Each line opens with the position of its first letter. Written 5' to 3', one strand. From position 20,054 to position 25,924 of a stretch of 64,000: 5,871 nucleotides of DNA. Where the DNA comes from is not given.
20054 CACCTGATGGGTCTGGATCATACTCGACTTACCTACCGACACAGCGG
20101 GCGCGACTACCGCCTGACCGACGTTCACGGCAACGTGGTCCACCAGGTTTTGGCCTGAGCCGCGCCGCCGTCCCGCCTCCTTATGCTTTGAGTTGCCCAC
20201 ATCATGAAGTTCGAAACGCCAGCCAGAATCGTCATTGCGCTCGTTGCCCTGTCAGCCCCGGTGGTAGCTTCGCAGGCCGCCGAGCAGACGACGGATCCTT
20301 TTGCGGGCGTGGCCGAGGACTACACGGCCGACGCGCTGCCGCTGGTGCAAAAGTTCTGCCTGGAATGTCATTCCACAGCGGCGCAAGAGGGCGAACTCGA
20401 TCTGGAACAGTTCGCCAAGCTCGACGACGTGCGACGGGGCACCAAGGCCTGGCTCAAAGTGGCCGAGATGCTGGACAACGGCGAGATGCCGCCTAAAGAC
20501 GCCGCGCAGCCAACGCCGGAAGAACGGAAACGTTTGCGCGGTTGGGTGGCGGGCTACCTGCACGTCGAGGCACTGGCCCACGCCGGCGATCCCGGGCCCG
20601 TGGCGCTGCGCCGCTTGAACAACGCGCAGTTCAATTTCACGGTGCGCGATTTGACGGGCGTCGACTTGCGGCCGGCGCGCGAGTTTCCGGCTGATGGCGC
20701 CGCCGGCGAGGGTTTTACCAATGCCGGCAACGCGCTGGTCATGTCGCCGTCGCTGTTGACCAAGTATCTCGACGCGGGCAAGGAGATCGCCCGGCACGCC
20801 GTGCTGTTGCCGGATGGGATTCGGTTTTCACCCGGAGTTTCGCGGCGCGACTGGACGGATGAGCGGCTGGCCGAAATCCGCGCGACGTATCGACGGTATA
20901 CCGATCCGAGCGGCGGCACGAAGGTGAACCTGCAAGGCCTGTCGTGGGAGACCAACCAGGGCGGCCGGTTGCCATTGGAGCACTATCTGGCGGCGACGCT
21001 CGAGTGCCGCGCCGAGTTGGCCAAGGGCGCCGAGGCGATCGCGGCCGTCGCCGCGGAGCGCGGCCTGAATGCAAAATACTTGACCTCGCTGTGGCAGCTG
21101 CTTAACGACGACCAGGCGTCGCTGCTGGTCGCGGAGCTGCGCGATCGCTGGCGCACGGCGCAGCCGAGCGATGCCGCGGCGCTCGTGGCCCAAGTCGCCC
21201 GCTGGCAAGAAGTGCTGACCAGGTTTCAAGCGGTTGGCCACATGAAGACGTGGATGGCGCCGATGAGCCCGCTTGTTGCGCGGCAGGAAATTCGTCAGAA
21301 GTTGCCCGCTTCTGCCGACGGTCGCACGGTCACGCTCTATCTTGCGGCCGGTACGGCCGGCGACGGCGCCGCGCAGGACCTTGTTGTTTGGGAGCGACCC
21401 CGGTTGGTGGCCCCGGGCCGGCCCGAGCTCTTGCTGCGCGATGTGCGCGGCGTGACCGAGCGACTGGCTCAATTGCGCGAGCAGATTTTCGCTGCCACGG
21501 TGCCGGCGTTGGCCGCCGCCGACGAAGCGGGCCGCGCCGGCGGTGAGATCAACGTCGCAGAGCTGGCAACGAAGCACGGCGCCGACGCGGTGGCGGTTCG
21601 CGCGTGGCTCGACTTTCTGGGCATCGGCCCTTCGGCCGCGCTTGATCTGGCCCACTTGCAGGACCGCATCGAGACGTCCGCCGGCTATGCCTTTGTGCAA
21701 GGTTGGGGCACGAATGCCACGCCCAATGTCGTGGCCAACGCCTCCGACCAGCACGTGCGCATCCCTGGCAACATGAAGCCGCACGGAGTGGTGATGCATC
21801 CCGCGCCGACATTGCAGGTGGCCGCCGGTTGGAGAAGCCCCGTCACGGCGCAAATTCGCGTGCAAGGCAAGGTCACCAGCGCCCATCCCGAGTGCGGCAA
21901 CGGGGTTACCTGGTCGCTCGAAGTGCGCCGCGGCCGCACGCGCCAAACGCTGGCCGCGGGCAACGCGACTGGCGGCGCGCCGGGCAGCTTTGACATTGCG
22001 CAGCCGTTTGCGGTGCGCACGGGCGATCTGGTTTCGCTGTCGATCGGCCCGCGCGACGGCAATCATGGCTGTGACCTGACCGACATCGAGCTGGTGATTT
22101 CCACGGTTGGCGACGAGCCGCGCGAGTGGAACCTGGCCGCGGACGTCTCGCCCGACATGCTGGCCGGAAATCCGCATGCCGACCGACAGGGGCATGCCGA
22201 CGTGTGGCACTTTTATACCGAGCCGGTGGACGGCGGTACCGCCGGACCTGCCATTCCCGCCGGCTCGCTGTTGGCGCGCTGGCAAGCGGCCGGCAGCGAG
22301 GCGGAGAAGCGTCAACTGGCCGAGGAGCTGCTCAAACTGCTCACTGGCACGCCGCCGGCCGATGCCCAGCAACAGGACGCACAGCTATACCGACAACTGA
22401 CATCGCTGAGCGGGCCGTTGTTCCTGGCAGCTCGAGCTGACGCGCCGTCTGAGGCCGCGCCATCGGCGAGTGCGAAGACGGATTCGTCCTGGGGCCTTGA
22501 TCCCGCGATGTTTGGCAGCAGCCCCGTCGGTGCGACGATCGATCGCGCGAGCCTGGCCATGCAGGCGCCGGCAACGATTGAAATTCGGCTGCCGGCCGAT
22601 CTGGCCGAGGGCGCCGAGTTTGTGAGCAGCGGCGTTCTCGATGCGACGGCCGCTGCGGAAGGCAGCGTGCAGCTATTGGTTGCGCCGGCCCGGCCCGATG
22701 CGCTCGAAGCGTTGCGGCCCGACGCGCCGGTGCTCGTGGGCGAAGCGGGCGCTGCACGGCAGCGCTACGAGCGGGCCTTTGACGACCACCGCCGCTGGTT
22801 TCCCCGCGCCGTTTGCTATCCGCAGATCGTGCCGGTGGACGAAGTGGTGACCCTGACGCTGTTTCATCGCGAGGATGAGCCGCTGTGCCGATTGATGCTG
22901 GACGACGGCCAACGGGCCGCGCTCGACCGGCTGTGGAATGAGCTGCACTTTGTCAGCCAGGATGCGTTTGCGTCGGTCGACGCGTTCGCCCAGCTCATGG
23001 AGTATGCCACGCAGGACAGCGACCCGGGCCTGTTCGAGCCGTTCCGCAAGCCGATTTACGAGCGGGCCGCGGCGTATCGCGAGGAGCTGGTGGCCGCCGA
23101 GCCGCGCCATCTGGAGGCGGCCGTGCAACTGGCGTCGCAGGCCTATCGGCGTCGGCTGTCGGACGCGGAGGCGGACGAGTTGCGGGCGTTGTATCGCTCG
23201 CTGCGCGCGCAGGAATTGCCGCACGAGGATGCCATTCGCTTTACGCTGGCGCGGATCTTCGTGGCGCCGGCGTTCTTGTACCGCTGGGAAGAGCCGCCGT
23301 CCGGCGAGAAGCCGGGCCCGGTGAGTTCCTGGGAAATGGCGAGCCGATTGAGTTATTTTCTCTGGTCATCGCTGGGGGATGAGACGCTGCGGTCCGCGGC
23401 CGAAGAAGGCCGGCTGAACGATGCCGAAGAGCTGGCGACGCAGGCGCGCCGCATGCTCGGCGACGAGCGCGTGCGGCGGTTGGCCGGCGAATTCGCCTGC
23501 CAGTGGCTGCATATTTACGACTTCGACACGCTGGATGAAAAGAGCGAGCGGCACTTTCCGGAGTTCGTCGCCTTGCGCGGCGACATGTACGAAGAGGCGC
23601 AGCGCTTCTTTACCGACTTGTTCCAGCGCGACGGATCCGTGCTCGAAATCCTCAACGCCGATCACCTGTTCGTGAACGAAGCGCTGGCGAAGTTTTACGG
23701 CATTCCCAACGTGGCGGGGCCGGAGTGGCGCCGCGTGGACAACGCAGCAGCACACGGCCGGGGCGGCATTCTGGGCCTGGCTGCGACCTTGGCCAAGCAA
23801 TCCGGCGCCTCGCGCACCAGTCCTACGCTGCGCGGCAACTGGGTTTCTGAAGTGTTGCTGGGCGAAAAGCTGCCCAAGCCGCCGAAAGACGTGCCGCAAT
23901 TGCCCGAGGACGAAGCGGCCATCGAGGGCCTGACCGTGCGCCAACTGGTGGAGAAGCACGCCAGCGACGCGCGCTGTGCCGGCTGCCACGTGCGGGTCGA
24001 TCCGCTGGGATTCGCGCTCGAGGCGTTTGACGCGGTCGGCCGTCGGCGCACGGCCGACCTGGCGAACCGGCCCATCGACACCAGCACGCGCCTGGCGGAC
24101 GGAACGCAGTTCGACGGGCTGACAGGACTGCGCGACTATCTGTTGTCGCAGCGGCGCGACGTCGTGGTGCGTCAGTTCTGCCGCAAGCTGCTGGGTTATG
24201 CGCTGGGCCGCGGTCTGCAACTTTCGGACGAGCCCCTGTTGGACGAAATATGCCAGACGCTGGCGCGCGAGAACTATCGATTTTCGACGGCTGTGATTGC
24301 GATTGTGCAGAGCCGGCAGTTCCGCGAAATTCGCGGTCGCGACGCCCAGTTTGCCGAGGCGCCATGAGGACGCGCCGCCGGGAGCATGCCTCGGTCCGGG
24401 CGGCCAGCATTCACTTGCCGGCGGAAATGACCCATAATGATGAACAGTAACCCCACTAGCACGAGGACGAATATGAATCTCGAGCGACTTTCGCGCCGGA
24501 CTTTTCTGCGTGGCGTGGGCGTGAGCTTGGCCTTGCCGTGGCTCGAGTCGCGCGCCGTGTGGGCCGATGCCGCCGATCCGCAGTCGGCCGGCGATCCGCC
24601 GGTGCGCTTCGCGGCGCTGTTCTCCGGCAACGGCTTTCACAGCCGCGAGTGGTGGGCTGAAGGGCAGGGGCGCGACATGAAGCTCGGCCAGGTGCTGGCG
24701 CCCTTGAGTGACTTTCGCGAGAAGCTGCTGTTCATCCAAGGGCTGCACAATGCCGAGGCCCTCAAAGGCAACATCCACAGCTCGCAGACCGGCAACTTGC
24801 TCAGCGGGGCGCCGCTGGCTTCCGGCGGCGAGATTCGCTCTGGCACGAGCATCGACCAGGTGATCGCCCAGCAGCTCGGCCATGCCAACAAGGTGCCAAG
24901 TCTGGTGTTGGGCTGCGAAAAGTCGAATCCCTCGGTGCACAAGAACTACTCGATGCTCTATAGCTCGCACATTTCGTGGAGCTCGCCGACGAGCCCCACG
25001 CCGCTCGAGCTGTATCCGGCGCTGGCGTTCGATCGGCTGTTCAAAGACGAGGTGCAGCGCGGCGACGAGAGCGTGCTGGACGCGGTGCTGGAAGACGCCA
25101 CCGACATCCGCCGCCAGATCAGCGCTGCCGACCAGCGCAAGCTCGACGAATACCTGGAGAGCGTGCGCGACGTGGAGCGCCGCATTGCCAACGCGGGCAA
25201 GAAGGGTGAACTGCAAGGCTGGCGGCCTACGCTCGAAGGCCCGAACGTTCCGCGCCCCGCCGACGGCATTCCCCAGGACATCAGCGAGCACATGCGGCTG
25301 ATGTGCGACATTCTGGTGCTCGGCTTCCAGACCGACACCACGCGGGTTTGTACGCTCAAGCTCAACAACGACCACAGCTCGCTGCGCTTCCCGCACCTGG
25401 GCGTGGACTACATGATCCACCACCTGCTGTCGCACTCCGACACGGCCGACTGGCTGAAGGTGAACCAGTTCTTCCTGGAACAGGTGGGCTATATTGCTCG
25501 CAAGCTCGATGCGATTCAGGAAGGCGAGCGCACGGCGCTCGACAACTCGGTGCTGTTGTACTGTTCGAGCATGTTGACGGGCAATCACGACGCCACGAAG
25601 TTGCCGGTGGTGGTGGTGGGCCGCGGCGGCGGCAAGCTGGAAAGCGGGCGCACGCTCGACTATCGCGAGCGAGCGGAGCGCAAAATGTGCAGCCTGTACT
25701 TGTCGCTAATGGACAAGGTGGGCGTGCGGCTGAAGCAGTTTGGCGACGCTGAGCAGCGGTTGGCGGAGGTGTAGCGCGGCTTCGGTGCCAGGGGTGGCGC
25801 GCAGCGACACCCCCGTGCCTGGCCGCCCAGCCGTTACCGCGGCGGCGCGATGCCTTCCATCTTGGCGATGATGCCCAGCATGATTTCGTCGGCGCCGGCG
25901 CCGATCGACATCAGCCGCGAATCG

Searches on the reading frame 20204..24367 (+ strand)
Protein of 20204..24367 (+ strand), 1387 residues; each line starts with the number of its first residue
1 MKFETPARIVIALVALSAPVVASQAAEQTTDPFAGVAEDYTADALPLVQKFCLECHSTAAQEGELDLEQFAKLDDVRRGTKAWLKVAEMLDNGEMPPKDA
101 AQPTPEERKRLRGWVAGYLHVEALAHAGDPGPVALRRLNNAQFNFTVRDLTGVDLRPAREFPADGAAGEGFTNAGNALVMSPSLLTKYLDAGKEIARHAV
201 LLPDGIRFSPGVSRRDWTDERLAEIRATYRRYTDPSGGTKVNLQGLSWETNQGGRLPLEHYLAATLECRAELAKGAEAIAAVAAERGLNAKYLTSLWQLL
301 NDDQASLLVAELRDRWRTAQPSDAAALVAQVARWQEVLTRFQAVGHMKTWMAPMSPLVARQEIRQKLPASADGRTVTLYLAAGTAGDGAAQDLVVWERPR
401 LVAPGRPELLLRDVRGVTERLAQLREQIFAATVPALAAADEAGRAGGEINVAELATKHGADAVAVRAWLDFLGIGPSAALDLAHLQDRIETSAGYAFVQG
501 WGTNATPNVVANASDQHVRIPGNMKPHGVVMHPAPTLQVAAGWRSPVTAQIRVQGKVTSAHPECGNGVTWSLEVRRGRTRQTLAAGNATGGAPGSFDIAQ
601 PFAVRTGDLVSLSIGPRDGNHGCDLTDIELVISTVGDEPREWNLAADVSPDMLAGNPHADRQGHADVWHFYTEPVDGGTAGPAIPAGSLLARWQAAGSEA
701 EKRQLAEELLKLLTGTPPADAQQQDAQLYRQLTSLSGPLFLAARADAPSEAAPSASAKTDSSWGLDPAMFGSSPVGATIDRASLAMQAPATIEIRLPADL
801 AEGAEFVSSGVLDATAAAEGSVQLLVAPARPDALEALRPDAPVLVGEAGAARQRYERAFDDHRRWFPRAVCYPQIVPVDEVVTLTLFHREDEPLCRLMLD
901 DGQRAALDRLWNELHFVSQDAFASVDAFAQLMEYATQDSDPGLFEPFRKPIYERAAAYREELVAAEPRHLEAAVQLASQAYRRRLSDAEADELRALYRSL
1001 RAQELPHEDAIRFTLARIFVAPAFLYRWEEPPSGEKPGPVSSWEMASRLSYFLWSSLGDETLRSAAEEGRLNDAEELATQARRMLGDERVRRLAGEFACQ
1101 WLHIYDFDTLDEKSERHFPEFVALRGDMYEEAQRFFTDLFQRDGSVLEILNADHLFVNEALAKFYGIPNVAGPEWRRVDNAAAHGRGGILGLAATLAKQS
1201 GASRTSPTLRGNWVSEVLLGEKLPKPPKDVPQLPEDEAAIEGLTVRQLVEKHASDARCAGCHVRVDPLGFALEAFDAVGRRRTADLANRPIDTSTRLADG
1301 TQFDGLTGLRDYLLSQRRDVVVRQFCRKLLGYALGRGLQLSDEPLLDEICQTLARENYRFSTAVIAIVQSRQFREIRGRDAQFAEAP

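Call 30: search_protein_families(library=pfam, proteins=[window:20204-24367:+], max_evalue=0.001)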
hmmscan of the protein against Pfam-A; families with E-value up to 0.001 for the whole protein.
window:20204-24367:+ (1387 aa): 7 families
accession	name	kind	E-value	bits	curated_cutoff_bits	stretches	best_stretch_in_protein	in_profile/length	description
PF07631.16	PSD4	-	4.5e-40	137.5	23.3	1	1041-1167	2-128/128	Protein of unknown function (DUF1592)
PF07627.16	PSCyt3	-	7.9e-31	106.7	27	1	1186-1284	1-97/98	Protein of unknown function (DUF1588)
PF07626.16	PSD3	-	1.6e-22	80.2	23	1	136-200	1-64/65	Protein of unknown function (DUF1587)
PF07624.16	PSD2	-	8.7e-22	77.1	25.8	1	1299-1373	1-74/74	Protein of unknown function (DUF1585)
PF07637.16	PSD5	-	1.1e-11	45.3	34.2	1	975-1029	8-62/62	Protein of unknown function (DUF1595)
PF07635.16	PSCyt1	-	5.9e-07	30.4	22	1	52-99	1-59/59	Planctomycete cytochrome C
PF13442.11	Cytochrome_CBB3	-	0.00022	21.9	27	0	47-114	9-67/68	Cytochrome C oxidase, cbb3-type, subunit III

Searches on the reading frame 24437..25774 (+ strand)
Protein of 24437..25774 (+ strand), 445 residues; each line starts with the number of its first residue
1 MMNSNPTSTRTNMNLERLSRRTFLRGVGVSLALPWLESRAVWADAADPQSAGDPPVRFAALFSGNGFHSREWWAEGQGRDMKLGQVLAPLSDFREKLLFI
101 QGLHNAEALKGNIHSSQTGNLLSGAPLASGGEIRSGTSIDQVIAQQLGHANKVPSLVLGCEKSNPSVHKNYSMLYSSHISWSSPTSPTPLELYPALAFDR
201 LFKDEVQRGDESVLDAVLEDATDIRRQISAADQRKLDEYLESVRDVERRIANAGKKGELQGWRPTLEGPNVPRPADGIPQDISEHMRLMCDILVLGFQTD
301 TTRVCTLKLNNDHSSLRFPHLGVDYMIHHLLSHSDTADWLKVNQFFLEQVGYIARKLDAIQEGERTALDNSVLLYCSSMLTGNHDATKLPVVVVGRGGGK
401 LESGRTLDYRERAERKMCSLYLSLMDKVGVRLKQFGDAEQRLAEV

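Call 30: search_protein_families(library=pfam, proteins=[window:24437-25774:+], max_evalue=0.001)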
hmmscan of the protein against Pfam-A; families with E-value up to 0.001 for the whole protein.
window:24437-25774:+ (445 aa): 1 family
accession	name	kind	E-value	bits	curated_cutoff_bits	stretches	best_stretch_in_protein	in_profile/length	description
PF07586.16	HXXSHH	-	2.7e-86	290.4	30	1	57-350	1-306/307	Protein of unknown function (DUF1552)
